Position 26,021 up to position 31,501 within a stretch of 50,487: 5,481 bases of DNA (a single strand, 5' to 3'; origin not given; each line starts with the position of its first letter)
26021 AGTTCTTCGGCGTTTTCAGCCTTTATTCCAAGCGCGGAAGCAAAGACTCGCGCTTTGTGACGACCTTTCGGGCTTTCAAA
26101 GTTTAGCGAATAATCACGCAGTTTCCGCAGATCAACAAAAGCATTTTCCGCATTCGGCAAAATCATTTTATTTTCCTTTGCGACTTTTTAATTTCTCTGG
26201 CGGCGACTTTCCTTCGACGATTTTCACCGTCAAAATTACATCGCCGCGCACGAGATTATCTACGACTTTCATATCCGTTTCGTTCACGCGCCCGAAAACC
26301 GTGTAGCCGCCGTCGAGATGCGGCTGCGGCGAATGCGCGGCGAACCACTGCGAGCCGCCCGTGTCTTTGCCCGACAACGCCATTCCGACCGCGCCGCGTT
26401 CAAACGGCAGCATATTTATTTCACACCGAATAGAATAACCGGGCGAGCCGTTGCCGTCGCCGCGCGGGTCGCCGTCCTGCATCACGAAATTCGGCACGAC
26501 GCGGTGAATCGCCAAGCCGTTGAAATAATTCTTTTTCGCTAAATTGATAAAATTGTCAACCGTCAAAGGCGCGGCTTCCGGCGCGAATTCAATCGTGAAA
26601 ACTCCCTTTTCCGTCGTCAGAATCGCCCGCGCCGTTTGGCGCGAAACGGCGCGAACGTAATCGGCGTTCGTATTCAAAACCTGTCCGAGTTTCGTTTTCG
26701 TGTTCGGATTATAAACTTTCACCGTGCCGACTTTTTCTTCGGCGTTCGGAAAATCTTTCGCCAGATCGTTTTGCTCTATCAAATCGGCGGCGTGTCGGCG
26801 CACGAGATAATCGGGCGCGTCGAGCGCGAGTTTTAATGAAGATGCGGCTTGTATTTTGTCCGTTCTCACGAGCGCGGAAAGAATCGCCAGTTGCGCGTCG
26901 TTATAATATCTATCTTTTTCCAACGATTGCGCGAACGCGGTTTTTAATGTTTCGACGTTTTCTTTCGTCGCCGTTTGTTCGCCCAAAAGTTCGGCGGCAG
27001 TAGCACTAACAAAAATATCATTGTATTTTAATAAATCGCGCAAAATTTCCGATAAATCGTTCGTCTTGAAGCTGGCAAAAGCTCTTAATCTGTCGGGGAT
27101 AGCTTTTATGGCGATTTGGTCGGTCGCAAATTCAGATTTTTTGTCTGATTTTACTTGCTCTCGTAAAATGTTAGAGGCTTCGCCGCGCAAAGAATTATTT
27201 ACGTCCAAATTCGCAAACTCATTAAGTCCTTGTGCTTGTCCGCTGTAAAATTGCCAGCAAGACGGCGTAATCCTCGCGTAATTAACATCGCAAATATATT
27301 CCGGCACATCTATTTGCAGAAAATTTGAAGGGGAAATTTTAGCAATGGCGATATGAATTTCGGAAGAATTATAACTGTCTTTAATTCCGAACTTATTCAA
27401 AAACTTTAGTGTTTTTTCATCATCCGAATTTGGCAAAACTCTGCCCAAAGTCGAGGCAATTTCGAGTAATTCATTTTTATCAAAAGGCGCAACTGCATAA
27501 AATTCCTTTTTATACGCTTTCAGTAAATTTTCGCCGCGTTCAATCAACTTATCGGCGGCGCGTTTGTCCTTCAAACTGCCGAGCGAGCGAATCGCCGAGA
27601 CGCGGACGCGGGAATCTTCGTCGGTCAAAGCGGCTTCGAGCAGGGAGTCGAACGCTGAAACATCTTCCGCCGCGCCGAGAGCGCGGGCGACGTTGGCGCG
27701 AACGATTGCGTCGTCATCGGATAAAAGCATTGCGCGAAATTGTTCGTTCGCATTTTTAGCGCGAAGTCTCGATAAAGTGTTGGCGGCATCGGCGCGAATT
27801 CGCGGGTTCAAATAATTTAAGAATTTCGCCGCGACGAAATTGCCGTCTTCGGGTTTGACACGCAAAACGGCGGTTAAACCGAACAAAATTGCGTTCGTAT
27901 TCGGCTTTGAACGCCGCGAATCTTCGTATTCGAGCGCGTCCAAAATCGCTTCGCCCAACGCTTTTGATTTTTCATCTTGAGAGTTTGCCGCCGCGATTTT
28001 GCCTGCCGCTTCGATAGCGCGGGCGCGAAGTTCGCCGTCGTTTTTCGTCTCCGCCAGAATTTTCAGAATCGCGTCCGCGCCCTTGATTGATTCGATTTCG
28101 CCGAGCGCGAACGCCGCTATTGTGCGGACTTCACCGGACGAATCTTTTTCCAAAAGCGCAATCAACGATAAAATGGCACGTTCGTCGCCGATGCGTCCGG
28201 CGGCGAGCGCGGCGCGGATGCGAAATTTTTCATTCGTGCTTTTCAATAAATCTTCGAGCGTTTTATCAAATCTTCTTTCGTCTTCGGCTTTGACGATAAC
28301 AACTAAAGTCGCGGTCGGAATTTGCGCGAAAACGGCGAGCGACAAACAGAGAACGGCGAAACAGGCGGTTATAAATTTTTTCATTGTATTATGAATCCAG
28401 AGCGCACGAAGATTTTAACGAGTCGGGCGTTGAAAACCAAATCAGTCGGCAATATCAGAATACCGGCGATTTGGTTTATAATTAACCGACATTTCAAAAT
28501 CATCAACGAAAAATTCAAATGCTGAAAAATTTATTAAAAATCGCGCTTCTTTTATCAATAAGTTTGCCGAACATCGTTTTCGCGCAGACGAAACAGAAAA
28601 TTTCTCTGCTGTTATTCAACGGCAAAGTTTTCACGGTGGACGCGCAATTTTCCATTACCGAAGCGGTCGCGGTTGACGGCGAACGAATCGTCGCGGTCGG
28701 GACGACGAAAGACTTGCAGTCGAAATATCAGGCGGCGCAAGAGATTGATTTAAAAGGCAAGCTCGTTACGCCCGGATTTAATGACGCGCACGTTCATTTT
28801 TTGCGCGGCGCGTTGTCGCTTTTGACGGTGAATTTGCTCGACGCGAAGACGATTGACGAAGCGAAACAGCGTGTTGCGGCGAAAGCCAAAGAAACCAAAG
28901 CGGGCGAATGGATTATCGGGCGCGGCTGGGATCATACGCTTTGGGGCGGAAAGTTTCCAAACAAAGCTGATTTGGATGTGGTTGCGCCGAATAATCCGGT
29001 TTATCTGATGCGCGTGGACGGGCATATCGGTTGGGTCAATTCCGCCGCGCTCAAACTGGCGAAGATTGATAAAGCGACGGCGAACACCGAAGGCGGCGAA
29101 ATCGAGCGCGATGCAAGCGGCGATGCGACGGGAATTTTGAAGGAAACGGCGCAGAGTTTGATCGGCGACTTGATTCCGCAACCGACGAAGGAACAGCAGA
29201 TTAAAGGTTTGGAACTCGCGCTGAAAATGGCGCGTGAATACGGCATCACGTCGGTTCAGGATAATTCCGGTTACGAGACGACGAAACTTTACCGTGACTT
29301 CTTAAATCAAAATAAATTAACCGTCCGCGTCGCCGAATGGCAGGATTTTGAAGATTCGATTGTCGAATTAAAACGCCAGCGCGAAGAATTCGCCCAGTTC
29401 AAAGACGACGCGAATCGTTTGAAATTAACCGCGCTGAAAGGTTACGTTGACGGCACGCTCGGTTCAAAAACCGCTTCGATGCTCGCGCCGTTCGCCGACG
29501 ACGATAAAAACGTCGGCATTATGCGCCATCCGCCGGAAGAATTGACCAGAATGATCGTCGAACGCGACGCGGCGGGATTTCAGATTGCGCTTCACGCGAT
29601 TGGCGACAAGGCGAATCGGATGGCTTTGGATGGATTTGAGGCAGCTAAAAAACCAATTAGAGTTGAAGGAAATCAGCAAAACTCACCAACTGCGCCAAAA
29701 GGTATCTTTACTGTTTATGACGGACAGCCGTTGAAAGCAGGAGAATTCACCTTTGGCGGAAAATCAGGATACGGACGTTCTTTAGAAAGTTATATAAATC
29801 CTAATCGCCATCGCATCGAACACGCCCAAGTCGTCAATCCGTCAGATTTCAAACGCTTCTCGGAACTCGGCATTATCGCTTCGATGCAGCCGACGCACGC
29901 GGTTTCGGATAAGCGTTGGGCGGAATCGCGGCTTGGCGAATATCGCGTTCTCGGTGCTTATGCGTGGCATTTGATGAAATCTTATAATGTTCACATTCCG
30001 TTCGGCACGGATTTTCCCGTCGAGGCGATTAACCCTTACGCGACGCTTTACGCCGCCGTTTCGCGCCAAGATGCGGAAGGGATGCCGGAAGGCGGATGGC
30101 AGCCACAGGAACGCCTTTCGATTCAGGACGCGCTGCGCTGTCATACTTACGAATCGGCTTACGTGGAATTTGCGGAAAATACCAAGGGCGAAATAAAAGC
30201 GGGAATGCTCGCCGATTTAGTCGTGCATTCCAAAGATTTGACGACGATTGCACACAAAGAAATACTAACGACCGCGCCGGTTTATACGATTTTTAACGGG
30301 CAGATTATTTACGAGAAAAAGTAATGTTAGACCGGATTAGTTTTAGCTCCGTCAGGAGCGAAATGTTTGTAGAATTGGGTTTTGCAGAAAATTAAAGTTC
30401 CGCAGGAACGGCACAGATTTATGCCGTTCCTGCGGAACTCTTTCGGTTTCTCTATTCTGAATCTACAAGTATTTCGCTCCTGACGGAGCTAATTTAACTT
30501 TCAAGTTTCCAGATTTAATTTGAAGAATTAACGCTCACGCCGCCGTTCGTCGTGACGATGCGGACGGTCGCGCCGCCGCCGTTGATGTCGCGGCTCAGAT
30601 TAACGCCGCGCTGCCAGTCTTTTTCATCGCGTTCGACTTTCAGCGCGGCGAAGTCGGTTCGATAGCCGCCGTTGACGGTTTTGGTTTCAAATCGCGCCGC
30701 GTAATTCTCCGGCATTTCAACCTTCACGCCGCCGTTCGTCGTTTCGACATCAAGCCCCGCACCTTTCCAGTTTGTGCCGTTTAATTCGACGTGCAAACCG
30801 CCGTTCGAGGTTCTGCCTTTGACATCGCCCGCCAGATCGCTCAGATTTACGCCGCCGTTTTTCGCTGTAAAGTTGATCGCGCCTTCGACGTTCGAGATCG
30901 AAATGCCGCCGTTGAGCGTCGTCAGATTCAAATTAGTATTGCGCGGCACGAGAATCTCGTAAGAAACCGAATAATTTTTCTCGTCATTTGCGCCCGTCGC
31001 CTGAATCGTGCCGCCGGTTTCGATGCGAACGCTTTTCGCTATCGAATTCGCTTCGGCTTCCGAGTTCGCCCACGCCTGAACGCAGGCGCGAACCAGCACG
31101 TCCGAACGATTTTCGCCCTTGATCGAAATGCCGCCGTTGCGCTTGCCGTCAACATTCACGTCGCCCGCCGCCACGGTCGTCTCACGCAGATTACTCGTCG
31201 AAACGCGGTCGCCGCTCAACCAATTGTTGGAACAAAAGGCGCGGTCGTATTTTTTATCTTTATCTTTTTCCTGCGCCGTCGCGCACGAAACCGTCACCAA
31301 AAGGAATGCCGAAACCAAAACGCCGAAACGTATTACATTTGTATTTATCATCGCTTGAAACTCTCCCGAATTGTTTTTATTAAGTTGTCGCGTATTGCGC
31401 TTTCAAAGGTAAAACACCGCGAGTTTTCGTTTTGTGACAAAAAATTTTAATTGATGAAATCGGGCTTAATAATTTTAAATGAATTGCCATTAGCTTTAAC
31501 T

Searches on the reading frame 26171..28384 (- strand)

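Call 29: search_protein_families(library=pfam, proteins=[window:26171-28384:-], max_evalue=0.00001)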
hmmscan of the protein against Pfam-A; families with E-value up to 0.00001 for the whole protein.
window:26171-28384:- (738 aa): 4 families
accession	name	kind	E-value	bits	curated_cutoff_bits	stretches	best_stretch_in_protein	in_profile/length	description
PF00160.26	Pro_isomerase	-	1.3e-32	113.6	21.7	1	589-716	4-142/159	Cyclophilin type peptidyl-prolyl cis-trans isomerase/CLD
PF13646.12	HEAT_2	-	1.5e-32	112.2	27.7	3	216-283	4-70/88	HEAT repeats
PF02985.28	HEAT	-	5.4e-12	45.2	23.5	0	248-271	4-27/31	HEAT repeat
PF03130.22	HEAT_PBS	-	5.5e-10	39.2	20.9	0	260-282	1-23/27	PBS lyase HEAT-like repeat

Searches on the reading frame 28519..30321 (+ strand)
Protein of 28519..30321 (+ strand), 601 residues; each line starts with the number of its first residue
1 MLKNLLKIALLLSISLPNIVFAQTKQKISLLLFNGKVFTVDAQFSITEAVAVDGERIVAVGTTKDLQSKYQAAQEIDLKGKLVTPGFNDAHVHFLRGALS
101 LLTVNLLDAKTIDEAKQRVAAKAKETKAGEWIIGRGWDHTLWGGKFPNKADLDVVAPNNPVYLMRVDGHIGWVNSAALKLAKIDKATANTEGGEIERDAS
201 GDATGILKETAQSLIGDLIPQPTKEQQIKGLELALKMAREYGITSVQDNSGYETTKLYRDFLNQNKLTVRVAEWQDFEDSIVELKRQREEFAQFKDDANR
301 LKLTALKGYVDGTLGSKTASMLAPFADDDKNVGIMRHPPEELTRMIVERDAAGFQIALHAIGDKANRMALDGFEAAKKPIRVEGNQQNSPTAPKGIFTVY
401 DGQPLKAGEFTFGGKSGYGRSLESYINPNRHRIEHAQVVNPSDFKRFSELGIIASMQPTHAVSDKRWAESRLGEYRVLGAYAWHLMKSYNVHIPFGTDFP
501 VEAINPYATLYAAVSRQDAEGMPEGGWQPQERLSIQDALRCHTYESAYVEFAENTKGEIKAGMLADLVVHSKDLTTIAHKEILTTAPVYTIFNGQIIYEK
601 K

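Call 29: search_protein_families(library=pfam, proteins=[window:28519-30321:+], max_evalue=0.00001)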
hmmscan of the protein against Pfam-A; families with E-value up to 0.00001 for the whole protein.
window:28519-30321:+ (601 aa): 3 families
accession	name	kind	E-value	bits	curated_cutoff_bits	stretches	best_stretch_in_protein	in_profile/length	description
PF07969.17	Amidohydro_3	-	6.8e-107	359.3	29.7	2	74-384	1-306/472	Amidohydrolase family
PF22039.1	HUTI_composite_bact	-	7.5e-07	29.1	25.5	1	49-70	2-23/26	Imidazolonepropionase-like composite domain, bacteria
PF01979.26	Amidohydro_1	-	2.1e-06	27.7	25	0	487-595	240-343/345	Amidohydrolase family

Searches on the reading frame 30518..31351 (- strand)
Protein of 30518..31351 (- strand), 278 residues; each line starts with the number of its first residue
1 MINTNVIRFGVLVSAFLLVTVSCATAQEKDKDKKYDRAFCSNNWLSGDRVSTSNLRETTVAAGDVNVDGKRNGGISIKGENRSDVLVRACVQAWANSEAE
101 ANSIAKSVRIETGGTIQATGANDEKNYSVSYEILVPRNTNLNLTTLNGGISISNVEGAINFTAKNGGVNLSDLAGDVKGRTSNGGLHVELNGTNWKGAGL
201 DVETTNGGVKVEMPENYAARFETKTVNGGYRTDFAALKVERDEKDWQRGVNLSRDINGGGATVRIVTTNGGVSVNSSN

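Call 29: search_protein_families(library=pfam, proteins=[window:30518-31351:-], max_evalue=0.00001)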
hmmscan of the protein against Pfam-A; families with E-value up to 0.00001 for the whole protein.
window:30518-31351:- (278 aa): 1 family
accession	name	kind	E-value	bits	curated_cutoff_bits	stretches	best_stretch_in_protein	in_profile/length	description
PF13349.12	DUF4097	-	2.8e-07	30.6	22.9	1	139-274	118-246/247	Toastrack DUF4097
